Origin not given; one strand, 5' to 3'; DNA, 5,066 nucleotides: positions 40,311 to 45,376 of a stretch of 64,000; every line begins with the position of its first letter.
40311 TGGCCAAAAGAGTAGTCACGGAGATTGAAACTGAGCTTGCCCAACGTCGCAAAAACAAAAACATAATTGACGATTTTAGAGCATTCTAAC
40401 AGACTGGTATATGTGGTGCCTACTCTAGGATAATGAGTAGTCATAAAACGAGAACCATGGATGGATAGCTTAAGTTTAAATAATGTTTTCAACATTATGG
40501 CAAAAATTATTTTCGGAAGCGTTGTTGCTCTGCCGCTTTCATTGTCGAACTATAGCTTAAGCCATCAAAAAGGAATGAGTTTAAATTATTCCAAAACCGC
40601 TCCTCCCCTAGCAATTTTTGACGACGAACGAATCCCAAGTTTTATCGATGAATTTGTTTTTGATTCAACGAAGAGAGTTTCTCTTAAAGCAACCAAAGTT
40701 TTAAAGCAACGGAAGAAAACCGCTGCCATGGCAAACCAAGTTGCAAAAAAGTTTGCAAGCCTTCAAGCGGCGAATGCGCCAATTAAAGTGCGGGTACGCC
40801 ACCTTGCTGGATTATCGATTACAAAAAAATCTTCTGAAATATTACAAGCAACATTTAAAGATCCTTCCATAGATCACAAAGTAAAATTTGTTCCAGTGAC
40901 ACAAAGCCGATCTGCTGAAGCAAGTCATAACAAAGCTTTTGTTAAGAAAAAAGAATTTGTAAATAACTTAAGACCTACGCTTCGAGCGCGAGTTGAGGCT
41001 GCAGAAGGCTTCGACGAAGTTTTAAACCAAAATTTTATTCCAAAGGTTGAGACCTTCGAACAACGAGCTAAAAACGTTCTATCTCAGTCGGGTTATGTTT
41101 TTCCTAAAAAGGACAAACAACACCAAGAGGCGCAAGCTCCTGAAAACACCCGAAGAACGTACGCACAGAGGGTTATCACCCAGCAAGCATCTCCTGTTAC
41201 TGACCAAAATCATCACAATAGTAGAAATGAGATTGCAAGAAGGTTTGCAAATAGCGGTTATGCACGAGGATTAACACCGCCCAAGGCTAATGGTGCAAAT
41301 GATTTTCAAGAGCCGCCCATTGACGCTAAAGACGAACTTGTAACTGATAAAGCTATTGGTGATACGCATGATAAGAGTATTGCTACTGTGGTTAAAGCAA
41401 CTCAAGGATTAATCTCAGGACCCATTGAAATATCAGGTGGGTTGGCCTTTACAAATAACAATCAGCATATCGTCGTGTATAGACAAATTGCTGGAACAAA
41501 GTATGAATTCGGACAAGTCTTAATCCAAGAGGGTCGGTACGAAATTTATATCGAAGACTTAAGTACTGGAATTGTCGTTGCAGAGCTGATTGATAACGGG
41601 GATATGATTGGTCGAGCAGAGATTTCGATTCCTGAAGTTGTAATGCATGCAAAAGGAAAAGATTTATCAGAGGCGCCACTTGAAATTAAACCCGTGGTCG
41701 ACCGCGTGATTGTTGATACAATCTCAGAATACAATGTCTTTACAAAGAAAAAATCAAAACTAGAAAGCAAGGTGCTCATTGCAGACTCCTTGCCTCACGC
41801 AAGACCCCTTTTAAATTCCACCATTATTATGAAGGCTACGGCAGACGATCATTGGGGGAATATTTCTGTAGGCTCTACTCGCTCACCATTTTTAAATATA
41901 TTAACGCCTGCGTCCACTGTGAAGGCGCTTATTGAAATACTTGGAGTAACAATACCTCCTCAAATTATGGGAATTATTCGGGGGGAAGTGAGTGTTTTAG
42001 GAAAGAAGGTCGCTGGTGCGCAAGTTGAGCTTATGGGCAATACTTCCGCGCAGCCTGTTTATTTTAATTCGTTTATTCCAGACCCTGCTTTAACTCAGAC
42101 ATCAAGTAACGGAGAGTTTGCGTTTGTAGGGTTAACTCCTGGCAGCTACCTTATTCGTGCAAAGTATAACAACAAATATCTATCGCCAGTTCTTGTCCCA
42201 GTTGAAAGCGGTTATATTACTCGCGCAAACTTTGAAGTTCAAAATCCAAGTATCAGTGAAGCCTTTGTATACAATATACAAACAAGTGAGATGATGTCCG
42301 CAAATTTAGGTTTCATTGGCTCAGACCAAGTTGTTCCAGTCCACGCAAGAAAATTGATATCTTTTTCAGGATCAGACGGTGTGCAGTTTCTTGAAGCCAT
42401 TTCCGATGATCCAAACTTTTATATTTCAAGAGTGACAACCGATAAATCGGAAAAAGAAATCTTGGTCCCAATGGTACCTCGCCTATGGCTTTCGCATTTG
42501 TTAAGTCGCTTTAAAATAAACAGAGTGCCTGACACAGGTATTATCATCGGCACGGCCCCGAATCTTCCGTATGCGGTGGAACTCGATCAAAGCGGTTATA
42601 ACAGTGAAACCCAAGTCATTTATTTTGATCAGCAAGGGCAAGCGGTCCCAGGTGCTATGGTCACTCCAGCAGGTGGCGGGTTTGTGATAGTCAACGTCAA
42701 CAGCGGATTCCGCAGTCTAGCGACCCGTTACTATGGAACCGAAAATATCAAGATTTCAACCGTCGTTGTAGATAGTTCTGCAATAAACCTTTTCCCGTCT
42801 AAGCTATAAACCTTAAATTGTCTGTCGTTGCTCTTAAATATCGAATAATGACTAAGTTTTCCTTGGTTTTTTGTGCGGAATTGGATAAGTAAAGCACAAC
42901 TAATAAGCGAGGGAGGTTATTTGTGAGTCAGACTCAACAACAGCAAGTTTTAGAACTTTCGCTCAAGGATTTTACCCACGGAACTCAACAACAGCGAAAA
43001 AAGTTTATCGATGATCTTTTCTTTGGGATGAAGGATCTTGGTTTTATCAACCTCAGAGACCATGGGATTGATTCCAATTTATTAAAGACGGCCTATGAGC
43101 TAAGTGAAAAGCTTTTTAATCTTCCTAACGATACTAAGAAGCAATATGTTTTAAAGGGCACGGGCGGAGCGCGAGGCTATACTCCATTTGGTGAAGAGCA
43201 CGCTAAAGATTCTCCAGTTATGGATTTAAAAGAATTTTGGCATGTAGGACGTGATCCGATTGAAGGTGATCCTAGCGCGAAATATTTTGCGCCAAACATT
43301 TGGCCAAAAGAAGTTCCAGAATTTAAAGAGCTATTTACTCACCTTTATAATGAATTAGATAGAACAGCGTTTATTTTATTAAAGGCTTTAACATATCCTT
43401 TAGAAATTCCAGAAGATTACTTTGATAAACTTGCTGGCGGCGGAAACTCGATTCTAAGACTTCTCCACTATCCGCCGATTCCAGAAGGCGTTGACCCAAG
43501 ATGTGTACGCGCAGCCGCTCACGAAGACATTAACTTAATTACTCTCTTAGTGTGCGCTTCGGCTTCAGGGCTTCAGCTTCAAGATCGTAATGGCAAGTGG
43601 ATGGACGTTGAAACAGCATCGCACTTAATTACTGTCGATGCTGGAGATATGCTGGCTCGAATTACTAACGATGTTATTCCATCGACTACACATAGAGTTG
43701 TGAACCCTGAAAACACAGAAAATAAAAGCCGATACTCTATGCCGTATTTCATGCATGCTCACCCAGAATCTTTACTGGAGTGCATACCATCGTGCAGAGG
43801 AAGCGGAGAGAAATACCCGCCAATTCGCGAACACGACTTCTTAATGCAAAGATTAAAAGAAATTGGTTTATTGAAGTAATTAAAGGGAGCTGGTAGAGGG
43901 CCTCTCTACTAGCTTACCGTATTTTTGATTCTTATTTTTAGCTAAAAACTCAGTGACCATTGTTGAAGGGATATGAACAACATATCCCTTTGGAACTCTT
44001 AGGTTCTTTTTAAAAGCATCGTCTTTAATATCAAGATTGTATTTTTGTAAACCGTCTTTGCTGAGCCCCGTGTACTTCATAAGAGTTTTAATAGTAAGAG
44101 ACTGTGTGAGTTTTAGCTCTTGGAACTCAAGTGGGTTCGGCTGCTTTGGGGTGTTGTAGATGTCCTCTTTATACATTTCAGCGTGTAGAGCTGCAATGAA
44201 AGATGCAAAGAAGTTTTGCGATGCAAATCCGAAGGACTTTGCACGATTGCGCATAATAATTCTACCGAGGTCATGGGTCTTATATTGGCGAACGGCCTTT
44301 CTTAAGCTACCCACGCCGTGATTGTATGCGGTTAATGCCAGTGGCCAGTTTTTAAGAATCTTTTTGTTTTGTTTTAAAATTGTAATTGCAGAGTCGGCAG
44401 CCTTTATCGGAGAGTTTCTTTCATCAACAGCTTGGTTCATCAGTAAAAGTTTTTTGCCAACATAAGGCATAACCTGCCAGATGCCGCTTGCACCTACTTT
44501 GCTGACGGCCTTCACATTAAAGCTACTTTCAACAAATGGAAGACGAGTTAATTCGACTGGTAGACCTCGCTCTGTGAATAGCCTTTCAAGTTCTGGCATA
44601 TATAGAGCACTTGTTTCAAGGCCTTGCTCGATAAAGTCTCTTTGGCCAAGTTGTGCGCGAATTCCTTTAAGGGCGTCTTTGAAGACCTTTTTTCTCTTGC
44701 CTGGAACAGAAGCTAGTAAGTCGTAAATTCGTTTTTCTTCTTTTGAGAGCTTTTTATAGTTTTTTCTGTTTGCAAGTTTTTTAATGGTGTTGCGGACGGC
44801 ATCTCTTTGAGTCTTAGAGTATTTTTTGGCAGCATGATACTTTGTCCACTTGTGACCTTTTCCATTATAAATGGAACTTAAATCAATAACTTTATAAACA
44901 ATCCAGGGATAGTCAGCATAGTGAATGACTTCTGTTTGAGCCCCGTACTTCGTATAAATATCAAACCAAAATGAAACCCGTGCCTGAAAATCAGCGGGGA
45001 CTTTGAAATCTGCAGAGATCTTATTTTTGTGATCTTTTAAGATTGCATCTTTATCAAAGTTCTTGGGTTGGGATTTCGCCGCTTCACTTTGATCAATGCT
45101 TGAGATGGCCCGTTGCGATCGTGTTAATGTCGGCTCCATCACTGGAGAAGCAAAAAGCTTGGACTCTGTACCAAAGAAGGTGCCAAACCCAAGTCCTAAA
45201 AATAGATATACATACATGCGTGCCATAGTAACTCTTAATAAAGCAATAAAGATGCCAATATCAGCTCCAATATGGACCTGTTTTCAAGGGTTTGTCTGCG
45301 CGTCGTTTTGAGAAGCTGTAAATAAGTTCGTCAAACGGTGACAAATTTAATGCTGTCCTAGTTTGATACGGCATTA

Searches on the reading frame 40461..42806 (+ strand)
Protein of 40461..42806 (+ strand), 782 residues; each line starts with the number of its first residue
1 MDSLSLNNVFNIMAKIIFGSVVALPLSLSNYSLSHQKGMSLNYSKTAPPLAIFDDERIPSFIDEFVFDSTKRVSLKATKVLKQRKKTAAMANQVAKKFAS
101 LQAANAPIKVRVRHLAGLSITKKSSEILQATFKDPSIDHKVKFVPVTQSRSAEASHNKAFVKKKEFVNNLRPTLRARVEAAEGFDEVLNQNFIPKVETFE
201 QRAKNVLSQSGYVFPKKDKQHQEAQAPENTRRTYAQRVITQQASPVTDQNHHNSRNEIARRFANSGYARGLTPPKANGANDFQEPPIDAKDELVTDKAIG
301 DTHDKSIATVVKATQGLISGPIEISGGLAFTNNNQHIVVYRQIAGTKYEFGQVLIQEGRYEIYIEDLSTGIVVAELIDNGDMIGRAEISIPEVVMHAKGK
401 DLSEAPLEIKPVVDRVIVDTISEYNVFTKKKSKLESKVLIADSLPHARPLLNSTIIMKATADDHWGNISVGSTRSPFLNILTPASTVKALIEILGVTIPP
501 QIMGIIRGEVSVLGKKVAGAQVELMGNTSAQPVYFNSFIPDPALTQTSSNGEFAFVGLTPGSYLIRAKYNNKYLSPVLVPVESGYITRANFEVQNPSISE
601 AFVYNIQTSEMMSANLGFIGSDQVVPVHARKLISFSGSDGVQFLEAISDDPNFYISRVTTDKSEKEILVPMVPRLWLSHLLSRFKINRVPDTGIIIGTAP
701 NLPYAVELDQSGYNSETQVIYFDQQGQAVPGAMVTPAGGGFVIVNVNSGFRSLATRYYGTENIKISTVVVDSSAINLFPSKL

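Call 59: search_protein_families(library=pfam, proteins=[window:40461-42806:+], max_evalue=0.00001)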
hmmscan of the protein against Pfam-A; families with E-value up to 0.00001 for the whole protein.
window:40461-42806:+ (782 aa): 1 family
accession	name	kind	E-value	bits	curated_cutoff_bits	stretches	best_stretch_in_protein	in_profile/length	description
PF13620.12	CarboxypepD_reg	-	3.7e-06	27.6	32.3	0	506-593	2-81/82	Carboxypeptidase regulatory-like domain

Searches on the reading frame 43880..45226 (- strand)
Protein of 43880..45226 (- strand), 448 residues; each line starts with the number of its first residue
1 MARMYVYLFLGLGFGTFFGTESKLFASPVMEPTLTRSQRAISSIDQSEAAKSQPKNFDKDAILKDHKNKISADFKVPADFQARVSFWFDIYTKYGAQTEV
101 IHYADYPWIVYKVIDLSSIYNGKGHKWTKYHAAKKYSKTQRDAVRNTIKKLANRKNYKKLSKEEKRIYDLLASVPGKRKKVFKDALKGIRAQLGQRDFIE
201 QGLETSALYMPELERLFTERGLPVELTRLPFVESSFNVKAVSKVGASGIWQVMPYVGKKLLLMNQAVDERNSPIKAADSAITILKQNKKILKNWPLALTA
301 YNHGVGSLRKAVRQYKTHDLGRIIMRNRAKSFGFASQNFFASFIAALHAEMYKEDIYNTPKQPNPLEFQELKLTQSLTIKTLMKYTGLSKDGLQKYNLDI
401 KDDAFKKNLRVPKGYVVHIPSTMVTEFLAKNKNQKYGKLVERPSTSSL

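Call 35: search_protein_families(library=pfam, proteins=[window:43880-45226:-], max_evalue=0.001)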
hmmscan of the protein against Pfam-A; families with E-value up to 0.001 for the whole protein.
window:43880-45226:- (448 aa): 1 family
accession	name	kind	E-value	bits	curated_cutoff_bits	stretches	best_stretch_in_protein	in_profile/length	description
PF01464.25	SLT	-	1.1e-20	73.7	21.3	1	222-318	13-111/117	Transglycosylase SLT domain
